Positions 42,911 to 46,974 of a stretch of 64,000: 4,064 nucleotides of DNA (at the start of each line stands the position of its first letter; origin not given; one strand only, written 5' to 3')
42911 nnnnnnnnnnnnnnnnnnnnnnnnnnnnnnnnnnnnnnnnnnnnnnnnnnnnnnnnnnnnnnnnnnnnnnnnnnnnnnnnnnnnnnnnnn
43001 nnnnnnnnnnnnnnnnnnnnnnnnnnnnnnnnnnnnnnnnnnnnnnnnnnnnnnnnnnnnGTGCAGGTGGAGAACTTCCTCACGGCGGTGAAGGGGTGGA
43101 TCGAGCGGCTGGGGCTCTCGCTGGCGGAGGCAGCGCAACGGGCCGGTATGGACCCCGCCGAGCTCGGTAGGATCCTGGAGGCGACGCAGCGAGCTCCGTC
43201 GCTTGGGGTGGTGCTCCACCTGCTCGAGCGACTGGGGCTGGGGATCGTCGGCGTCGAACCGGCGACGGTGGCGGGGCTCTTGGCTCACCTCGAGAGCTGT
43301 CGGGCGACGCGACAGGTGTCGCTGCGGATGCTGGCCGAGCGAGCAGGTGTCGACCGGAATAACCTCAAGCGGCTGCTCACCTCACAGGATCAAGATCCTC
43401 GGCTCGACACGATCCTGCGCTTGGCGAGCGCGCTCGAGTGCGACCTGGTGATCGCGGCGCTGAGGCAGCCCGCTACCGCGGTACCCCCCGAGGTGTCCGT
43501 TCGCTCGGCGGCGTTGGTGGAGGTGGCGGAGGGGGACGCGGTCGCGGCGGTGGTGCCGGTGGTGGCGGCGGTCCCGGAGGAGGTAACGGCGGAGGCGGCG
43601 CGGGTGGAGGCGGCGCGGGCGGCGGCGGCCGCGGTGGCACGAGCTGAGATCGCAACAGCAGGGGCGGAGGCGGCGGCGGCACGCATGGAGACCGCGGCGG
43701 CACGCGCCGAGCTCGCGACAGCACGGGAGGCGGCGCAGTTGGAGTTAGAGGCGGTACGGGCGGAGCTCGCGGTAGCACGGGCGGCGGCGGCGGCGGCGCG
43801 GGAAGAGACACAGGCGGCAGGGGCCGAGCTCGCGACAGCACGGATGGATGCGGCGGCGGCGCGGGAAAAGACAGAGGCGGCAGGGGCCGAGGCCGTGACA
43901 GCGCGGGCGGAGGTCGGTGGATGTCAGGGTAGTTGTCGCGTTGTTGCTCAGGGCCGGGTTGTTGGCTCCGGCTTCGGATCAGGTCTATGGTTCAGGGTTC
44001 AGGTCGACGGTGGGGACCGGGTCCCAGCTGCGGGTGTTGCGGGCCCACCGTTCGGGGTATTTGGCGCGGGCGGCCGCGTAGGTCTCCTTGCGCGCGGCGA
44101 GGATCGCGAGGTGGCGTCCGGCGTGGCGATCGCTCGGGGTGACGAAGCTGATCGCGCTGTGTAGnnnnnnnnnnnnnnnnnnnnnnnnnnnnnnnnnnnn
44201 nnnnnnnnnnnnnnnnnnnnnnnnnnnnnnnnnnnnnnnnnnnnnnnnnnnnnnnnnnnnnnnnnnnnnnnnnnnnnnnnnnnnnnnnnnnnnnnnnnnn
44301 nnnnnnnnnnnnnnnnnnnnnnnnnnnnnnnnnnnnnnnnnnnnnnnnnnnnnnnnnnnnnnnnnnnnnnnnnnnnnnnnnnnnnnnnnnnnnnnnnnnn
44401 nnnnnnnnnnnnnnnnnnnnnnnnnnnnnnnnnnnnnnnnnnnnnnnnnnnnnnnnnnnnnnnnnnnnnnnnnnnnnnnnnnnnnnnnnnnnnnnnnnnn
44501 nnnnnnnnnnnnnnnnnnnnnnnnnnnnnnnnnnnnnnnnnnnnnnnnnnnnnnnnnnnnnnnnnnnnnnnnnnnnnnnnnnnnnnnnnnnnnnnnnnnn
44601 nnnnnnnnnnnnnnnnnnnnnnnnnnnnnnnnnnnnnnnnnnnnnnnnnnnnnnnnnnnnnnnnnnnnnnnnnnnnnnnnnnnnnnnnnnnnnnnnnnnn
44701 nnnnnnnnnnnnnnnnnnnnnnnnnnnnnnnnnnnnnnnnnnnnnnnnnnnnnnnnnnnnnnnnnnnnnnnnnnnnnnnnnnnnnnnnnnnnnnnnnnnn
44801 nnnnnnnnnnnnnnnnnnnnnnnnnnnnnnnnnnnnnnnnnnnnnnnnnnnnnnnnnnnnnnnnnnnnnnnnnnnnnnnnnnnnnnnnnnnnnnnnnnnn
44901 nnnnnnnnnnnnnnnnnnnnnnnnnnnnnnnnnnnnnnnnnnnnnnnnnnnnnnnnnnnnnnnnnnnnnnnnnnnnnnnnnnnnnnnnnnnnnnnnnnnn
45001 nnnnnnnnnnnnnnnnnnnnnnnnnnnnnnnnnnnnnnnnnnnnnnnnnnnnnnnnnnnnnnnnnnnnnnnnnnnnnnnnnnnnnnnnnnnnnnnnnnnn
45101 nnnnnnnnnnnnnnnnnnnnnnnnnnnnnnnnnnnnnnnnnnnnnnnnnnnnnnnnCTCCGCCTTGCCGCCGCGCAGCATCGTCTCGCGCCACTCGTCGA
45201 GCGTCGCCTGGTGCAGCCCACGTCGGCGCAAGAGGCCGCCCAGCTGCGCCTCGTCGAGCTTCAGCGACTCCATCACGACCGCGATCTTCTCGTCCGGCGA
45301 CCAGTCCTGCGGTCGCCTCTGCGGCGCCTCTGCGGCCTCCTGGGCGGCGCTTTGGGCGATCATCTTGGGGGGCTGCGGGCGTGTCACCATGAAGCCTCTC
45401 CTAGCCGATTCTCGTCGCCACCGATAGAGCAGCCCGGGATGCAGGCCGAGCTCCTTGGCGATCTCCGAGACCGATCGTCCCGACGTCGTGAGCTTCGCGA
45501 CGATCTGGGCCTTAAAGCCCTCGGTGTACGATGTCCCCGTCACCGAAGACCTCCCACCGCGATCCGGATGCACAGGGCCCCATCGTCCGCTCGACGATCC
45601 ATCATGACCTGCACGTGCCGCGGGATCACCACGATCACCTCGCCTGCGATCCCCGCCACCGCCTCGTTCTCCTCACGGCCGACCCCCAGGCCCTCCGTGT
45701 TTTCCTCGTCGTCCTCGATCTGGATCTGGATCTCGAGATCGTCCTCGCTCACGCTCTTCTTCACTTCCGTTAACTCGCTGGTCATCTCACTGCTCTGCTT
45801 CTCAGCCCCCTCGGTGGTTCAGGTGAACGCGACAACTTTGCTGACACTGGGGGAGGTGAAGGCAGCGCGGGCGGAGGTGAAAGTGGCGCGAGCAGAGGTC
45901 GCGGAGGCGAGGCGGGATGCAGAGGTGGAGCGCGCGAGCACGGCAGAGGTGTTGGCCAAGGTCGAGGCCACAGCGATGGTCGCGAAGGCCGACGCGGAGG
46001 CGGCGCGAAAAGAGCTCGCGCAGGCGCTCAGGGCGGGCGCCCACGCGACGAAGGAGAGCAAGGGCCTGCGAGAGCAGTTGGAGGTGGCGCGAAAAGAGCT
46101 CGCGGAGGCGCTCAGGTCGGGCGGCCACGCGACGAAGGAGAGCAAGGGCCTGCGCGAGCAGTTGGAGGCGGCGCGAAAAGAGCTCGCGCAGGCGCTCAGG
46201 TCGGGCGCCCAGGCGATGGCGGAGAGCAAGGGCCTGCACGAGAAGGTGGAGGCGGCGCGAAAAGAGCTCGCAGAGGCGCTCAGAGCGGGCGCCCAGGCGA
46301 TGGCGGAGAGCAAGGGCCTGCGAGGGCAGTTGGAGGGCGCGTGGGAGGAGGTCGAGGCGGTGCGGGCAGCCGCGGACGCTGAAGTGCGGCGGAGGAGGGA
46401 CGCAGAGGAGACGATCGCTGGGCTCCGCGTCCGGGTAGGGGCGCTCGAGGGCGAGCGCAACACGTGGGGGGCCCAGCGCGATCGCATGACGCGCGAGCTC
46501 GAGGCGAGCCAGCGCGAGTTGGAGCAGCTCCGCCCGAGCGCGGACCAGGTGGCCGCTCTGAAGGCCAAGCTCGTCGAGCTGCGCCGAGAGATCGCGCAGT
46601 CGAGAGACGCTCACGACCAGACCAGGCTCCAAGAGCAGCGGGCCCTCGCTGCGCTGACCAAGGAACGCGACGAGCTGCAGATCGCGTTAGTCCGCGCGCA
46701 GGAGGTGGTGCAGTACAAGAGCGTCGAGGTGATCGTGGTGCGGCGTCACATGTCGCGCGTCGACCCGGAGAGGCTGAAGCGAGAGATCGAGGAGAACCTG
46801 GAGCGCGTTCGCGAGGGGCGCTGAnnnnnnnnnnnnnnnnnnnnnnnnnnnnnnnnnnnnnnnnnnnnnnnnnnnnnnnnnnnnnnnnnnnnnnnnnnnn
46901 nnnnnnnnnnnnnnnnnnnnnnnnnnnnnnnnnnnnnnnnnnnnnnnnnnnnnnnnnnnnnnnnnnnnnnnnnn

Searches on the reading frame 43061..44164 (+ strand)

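Call 91: search_protein_families(library=pfam, proteins=[window:43061-44164:+], max_evalue=0.01)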
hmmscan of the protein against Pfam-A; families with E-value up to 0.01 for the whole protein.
window:43061-44164:+ (367 aa): 6 families
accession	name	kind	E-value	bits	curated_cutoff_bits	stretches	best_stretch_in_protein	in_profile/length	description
PF01381.28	HTH_3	-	9.3e-13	48.4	23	2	15-62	6-52/55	Helix-turn-helix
PF13560.12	HTH_31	-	2.4e-11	44.2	27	2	75-128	4-57/64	Helix-turn-helix domain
PF13443.12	HTH_26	-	4.9e-08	33.6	22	1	77-129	2-54/63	Cro/C1-type HTH DNA-binding domain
PF09339.16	HTH_IclR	-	0.00021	21.4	22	0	81-107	16-40/52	IclR helix-turn-helix domain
PF21716.3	dnstrm_HI1420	-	0.0015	18.8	27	0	88-131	46-88/90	Probable addiction module antidote protein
PF12844.13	HTH_19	-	0.0062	16.9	30.2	0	78-122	5-48/64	Helix-turn-helix domain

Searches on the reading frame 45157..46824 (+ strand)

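Call 6: search_protein_families(library=pfam, proteins=[window:45157-46824:+], max_evalue=0.01)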
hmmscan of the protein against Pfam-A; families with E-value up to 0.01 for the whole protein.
window:45157-46824:+ (555 aa): 1 family
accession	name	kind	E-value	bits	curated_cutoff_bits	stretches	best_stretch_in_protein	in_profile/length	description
PF13851.11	GAS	-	0.00024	21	32.3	1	277-389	32-143/200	Growth-arrest specific micro-tubule binding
